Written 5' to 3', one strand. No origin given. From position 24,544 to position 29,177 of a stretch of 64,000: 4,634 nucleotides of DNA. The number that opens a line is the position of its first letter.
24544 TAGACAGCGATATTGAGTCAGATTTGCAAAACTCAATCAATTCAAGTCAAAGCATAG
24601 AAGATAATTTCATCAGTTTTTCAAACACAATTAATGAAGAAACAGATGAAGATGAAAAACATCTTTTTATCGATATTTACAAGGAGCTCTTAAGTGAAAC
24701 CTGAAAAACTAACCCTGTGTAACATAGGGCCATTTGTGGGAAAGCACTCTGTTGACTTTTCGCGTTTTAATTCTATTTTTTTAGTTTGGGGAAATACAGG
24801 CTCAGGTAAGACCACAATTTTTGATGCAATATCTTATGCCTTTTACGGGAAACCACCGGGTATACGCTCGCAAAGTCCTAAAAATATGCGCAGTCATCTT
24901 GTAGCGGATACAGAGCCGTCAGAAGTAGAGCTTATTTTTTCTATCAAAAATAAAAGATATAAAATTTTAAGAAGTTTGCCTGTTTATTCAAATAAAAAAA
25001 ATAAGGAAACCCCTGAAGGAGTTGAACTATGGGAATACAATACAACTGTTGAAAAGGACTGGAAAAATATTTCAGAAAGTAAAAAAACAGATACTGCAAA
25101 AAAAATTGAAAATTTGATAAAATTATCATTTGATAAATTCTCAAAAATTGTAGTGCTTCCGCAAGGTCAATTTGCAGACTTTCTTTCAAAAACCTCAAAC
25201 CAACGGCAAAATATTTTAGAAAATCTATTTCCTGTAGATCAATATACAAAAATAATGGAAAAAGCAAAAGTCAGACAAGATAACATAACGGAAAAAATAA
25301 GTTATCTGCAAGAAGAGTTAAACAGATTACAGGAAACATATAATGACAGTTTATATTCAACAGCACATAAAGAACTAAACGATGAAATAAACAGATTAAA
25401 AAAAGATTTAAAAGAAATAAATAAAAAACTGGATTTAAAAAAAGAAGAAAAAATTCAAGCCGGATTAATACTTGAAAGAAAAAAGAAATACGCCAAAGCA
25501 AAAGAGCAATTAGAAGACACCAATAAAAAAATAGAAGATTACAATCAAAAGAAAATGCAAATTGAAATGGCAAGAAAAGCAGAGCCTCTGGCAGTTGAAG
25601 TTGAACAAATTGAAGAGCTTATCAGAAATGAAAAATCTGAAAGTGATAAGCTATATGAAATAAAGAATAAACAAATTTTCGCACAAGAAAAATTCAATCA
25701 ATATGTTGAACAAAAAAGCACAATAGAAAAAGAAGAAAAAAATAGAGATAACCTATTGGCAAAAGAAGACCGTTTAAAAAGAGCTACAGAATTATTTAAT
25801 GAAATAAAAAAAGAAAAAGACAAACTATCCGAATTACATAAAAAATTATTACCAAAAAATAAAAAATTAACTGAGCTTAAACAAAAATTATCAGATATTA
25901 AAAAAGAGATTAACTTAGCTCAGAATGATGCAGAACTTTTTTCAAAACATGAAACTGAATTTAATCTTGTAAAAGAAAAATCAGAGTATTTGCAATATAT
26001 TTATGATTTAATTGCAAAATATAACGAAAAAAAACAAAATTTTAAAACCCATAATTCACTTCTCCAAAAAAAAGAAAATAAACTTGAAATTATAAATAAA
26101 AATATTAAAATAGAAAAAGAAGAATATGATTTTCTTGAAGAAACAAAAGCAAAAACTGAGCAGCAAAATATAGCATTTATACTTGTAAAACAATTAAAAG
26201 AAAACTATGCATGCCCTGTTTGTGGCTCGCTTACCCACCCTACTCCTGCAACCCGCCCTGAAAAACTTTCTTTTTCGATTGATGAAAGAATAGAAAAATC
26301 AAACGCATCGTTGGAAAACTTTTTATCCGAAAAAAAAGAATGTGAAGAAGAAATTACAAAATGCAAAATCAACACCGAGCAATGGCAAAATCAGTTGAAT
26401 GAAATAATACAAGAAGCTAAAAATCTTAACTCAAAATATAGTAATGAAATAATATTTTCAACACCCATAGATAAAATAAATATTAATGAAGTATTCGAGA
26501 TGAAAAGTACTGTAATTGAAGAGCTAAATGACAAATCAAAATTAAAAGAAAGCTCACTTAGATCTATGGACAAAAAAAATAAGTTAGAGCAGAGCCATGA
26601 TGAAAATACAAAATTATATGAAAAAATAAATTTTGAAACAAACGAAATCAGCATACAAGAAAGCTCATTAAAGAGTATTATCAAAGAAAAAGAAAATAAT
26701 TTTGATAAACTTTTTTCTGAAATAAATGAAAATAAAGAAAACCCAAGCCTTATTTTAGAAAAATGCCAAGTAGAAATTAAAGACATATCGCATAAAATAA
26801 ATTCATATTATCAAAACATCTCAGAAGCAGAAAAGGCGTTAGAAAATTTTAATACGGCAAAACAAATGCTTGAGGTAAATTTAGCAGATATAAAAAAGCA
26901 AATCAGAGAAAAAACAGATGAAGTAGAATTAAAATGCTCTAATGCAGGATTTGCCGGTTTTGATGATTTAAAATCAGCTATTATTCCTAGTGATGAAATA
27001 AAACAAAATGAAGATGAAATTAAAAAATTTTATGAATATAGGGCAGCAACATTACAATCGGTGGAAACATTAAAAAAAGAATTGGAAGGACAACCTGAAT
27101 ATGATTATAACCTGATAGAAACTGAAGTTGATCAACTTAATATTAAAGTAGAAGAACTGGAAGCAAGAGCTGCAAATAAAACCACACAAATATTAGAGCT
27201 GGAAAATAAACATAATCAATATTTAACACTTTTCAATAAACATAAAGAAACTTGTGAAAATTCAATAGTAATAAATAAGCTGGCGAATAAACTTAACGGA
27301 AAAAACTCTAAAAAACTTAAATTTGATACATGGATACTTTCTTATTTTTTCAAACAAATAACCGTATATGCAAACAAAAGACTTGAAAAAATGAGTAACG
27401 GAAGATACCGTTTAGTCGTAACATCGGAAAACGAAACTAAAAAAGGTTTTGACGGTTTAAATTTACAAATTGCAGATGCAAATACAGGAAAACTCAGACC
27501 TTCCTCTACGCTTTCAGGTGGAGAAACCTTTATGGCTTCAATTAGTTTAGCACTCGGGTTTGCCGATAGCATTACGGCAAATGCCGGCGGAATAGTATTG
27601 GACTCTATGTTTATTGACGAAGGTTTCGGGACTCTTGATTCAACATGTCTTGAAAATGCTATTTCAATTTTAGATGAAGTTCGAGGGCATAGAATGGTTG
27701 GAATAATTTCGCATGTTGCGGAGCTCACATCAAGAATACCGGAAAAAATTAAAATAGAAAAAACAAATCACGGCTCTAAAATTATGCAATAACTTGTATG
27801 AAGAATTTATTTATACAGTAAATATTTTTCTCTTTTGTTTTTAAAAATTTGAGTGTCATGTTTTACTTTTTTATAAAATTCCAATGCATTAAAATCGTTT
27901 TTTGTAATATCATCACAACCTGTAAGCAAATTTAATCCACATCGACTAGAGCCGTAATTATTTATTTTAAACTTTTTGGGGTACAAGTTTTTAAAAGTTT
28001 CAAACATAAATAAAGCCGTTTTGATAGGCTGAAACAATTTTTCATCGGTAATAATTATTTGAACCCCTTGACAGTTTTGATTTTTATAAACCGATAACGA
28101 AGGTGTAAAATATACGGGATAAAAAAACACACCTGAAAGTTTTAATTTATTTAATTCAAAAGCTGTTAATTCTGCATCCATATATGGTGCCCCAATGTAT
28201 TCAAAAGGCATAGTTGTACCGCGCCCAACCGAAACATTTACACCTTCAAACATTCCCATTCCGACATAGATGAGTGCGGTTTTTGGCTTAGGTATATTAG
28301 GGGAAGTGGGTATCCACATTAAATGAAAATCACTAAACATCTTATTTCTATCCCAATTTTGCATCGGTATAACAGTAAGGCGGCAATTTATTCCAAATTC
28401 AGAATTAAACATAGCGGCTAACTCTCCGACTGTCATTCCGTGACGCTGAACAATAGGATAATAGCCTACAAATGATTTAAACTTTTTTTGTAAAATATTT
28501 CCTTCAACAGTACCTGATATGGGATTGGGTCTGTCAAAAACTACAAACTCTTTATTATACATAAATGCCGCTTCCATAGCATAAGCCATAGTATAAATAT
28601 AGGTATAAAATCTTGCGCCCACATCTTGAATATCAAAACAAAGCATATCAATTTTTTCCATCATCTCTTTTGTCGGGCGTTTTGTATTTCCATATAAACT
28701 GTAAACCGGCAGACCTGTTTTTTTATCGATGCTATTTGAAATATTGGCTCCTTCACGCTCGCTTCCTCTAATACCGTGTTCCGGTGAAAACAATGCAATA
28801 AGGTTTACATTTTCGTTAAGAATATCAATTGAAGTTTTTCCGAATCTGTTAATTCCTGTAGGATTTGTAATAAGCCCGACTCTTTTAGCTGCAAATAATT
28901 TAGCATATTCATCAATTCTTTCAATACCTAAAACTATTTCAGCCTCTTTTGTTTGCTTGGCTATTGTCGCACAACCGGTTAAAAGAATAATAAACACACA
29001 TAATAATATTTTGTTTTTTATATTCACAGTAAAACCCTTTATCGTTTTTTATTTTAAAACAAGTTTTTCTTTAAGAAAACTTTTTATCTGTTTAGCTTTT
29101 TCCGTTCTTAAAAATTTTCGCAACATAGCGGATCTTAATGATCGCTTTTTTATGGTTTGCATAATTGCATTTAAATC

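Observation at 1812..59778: Dispersed family of 12 modular folded non-coding elements with an invariant core and compensatory stems (family A)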

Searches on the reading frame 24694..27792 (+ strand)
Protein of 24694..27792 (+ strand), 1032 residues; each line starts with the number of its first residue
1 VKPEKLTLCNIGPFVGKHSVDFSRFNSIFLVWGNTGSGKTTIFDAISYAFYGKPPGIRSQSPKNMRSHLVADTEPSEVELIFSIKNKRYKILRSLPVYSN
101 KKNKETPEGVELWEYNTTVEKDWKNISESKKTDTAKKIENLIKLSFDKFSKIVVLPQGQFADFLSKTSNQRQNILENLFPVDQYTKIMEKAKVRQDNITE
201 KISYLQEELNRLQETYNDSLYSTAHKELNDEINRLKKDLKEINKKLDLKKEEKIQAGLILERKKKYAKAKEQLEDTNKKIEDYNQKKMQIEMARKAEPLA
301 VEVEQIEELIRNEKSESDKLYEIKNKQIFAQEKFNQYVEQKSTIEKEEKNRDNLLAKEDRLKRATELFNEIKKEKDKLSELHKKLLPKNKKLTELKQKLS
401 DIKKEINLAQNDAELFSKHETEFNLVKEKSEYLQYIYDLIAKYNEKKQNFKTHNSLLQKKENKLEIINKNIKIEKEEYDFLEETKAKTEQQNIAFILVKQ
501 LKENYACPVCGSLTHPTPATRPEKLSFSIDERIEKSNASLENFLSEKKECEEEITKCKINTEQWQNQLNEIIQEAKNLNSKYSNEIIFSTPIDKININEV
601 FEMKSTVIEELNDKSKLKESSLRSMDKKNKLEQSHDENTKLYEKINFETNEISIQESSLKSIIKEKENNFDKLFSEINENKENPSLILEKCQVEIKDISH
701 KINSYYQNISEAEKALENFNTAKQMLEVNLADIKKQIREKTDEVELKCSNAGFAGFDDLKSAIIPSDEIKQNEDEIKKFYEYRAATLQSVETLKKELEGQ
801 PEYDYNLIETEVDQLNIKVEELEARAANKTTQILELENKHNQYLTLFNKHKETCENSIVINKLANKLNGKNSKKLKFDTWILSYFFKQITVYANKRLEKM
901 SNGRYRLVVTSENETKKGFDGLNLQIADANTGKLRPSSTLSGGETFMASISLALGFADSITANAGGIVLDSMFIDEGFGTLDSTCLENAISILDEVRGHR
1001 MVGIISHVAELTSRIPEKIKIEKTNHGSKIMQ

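Call 77: search_protein_families(library=pfam, proteins=[window:24694-27792:+], max_evalue=0.0001)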
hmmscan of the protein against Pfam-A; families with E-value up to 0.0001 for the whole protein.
window:24694-27792:+ (1032 aa): 4 families
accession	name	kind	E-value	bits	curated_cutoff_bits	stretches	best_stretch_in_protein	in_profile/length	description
PF13476.12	AAA_23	-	3.6e-26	93.5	27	1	5-215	1-199/201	AAA domain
PF13558.12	SbcC_Walker_B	-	2.6e-08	34.4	27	1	934-994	27-89/90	SbcC/RAD50-like, Walker B motif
PF13555.12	AAA_29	-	5.6e-08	32.9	27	1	5-53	3-49/61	P-loop containing region of AAA domain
PF13304.12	AAA_21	-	9.1e-05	23.1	27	1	33-174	6-165/304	AAA domain, putative AbiEii toxin, Type IV TA system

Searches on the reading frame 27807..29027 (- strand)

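Call 77: search_protein_families(library=pfam, proteins=[window:27807-29027:-], max_evalue=0.0001)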
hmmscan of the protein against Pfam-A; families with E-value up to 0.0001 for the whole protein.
window:27807-29027:- (406 aa): 2 families
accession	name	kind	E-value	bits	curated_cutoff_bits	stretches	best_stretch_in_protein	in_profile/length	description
PF07075.17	NamZ_N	-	1.2e-86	289.8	26.9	1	50-248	1-202/203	Exo-beta-N-acetylmuramidase NamZ, N-terminal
PF20732.2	NamZ_C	-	1.4e-43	149.7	25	1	252-405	1-152/152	Exo-beta-N-acetylmuramidase NamZ, C-terminal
